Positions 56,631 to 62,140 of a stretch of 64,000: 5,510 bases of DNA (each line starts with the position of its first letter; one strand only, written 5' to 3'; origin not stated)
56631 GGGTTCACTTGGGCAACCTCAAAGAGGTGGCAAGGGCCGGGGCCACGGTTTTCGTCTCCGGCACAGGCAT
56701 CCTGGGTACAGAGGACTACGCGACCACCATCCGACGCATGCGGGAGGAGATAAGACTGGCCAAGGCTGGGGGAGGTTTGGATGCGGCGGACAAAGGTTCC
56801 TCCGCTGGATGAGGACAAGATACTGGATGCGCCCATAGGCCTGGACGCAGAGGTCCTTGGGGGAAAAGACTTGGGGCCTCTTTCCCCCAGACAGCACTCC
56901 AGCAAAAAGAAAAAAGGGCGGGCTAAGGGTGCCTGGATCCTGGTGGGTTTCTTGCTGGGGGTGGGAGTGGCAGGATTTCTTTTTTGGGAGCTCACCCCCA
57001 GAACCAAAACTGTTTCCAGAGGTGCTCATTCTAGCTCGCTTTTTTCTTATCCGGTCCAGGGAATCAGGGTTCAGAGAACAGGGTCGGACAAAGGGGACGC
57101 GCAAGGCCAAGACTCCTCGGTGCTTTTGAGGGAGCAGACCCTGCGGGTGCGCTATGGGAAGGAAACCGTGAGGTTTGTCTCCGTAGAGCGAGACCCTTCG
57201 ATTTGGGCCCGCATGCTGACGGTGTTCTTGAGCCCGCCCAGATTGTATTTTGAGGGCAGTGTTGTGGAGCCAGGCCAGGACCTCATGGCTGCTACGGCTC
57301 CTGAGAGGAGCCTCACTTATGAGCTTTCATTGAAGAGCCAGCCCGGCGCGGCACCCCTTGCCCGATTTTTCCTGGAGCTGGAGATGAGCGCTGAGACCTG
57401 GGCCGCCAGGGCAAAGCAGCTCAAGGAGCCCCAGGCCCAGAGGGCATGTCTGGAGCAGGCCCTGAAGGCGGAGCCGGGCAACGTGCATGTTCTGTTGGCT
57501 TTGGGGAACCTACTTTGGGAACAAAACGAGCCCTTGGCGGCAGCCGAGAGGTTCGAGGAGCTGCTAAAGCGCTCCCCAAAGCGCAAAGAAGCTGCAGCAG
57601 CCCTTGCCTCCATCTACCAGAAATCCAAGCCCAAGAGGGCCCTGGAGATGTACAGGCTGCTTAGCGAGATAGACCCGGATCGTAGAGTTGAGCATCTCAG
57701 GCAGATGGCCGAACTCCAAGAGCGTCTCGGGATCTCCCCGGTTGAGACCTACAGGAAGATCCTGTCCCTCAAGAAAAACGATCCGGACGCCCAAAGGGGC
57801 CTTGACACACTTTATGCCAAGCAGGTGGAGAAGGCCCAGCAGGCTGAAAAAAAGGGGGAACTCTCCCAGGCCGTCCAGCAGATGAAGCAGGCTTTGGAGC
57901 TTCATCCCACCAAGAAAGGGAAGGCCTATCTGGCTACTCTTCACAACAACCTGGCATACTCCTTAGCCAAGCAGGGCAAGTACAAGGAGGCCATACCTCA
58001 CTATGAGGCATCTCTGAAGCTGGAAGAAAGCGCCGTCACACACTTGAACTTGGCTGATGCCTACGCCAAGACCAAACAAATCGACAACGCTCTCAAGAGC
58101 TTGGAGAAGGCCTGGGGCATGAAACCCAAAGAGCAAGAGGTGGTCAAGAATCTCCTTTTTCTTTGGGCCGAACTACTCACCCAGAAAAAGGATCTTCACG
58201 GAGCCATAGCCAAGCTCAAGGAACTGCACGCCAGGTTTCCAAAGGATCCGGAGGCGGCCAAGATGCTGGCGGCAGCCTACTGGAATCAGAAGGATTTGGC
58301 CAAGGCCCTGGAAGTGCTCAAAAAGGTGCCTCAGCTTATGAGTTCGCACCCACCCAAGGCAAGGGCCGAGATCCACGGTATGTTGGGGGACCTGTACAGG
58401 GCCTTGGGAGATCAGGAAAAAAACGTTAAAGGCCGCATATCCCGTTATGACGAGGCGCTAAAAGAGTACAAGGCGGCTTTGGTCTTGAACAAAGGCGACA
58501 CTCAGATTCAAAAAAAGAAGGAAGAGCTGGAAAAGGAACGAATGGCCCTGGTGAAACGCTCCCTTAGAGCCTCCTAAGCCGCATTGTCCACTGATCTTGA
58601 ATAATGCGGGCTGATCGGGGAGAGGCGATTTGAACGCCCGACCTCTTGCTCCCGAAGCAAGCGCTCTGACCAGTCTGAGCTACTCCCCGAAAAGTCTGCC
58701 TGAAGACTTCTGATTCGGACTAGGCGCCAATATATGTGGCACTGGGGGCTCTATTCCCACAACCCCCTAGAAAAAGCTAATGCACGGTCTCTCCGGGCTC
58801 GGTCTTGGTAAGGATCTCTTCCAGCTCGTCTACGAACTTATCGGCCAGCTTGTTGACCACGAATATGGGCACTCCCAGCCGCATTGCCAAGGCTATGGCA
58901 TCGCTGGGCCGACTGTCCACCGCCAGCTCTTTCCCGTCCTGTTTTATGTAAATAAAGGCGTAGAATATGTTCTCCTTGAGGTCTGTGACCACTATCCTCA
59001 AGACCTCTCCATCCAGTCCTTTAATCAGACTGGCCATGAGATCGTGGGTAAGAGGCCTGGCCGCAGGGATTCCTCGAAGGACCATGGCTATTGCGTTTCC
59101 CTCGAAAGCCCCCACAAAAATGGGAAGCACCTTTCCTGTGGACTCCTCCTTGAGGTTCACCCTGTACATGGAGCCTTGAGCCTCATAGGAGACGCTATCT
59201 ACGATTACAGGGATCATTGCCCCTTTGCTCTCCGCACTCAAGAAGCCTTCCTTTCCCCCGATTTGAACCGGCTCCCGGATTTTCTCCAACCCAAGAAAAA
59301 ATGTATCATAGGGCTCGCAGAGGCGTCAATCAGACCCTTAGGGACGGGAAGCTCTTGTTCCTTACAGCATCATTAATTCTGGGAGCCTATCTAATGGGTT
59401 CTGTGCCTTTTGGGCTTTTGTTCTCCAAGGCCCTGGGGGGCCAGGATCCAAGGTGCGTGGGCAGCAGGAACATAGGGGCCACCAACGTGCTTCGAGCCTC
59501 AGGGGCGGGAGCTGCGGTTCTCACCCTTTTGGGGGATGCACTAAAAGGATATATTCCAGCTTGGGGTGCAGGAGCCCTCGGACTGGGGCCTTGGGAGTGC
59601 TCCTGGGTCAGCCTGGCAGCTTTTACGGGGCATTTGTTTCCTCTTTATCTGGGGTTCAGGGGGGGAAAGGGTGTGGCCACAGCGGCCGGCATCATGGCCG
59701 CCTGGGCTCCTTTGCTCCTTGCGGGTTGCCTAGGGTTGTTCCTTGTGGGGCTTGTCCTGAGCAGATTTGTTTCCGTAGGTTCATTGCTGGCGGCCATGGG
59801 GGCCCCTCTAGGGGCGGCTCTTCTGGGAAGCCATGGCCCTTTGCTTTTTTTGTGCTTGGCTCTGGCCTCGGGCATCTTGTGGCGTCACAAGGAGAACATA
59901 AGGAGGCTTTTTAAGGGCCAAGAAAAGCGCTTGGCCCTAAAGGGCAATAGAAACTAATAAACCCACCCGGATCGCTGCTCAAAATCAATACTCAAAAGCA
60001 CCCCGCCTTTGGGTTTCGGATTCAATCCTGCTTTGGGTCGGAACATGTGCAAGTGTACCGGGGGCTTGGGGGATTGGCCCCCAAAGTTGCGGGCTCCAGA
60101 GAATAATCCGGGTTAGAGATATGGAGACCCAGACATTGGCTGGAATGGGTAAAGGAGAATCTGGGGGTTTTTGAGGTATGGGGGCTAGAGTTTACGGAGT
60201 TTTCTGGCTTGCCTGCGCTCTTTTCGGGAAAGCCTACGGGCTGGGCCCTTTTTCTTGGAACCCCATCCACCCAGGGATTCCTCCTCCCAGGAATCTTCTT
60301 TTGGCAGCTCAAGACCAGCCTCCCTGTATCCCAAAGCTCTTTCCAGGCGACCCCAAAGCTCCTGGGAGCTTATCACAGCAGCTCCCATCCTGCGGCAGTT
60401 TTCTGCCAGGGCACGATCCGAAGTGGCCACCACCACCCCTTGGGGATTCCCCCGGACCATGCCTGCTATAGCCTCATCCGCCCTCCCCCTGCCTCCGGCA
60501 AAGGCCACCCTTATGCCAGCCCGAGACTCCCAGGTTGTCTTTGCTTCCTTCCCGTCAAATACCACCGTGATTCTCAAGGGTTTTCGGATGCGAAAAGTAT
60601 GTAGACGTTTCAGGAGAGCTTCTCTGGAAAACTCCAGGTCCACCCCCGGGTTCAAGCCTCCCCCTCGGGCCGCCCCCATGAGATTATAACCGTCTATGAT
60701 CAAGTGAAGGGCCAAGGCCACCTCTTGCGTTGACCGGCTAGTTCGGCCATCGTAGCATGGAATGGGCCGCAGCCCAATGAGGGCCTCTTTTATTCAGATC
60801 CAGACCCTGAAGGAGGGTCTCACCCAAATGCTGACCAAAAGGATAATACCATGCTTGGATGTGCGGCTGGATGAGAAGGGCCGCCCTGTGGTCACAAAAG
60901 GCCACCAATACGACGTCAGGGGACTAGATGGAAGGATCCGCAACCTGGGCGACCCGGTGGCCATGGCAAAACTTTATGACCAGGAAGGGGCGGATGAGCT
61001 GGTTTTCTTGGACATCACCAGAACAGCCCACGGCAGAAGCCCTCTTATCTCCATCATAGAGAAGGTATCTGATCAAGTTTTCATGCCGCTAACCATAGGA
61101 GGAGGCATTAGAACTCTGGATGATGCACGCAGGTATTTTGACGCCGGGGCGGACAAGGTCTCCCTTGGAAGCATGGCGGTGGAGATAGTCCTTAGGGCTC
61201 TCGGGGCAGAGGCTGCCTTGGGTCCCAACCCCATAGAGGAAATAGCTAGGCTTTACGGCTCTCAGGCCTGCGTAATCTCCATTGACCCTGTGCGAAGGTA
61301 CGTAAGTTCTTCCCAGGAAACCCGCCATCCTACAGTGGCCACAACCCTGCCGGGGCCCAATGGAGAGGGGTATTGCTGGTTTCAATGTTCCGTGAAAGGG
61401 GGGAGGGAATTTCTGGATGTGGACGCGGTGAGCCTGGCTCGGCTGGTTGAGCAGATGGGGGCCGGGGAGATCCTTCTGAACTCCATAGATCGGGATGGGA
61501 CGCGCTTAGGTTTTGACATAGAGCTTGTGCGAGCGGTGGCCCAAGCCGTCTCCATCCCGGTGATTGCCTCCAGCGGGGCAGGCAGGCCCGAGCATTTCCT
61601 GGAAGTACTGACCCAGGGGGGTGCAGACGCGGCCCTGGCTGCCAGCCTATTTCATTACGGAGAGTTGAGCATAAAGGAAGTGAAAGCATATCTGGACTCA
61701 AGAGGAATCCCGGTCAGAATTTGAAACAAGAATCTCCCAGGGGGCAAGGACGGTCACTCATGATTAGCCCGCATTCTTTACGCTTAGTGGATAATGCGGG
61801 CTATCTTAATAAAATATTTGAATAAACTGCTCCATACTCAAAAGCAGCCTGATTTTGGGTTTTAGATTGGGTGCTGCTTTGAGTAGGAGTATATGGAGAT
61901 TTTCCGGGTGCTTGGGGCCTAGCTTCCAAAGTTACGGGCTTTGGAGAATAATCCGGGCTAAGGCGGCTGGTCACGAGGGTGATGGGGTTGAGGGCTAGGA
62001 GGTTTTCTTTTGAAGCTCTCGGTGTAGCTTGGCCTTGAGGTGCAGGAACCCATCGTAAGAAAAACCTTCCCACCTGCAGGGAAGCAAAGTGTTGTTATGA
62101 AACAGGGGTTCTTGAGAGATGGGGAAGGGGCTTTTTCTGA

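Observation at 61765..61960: Strand-specific G-U wobble and compensatory changes imply the element functions as single-stranded nucleic acid (RNA) in one sense; consistent 3'-UTR placement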

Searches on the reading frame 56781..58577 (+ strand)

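Call 9: search_protein_families(library=pfam, proteins=[window:56781-58577:+])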
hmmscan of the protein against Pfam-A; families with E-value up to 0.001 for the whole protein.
window:56781-58577:+ (598 aa): 21 families
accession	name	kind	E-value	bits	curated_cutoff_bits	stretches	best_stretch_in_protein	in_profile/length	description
PF07719.23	TPR_2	-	2.5e-23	80.6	27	1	385-416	1-32/34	Tetratricopeptide repeat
PF14559.12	TPR_19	-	3.4e-23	82.2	25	4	467-518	2-53/68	Tetratricopeptide repeat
PF13428.12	TPR_14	-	4.9e-20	70.4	23.5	0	457-498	2-43/44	Tetratricopeptide repeat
PF13432.12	TPR_16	-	2.5e-18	66.6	32.7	3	239-300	1-63/65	Tetratricopeptide repeat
PF13424.12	TPR_12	-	9e-17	61.5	30.1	1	351-414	9-74/77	Tetratricopeptide repeat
PF00515.34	TPR_1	-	3.1e-16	58.9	27.8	1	386-416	2-32/34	Tetratricopeptide repeat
PF13181.12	TPR_8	-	3.9e-15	55.1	25.7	0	386-416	2-32/34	Tetratricopeptide repeat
PF13414.12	TPR_11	-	2.8e-12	46.6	26.8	0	394-430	3-40/42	TPR repeat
PF13176.12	TPR_7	-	3.3e-11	42.8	27.9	0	388-414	2-28/36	Tetratricopeptide repeat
PF25058.1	ARM_TT21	-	1.3e-09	38.7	27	1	351-504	13-142/155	Tetratricopeptide repeat protein 21 ARM repeat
PF13174.12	TPR_6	-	5.7e-09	36.5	26.3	0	422-443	4-25/33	Tetratricopeptide repeat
PF23914.1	TPR_CcmH_CycH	-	1.7e-08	34.9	42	1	424-525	56-156/158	Cytochrome c-type biogenesis protein H TPR domain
PF13429.12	TPR_15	-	4.1e-07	30.1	26.2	1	408-516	136-240/280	Tetratricopeptide repeat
PF13525.12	YfiO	-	9.4e-07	29.2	25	0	466-526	15-78/203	Outer membrane lipoprotein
PF13431.12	TPR_17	-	1.2e-06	28.8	24.4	0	370-405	4-33/34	Tetratricopeptide repeat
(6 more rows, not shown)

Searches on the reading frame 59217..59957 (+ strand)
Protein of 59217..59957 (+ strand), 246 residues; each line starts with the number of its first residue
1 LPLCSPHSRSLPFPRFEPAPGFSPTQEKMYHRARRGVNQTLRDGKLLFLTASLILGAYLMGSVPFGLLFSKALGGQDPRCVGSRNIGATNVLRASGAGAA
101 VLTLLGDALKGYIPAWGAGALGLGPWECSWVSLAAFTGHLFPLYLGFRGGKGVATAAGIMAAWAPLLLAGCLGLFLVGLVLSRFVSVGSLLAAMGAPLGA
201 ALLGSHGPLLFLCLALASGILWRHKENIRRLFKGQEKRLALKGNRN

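Call 9: search_protein_families(library=pfam, proteins=[window:59217-59957:+])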
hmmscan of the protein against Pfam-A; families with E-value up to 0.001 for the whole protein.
window:59217-59957:+ (246 aa): 1 family
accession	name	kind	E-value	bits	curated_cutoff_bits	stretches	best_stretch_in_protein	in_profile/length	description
PF02660.20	G3P_acyltransf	-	8.9e-49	166.2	24.1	1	57-231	2-164/164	Glycerol-3-phosphate acyltransferase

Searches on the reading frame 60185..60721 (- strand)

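Call 9: search_protein_families(library=pfam, proteins=[window:60185-60721:-])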
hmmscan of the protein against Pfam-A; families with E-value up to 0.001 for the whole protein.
window:60185-60721:- (178 aa): 1 family
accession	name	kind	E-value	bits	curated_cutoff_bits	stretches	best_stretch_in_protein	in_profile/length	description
PF05991.17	NYN_YacP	-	9.6e-21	74.9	24.6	1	7-130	1-131/166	YacP-like NYN domain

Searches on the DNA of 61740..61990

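Call 59: search_rna_families(source=window, start=61740, end=61990, threshold=evalue, max_evalue=1)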
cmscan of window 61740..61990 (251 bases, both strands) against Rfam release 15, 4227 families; matches with E-value up to 1: 0.
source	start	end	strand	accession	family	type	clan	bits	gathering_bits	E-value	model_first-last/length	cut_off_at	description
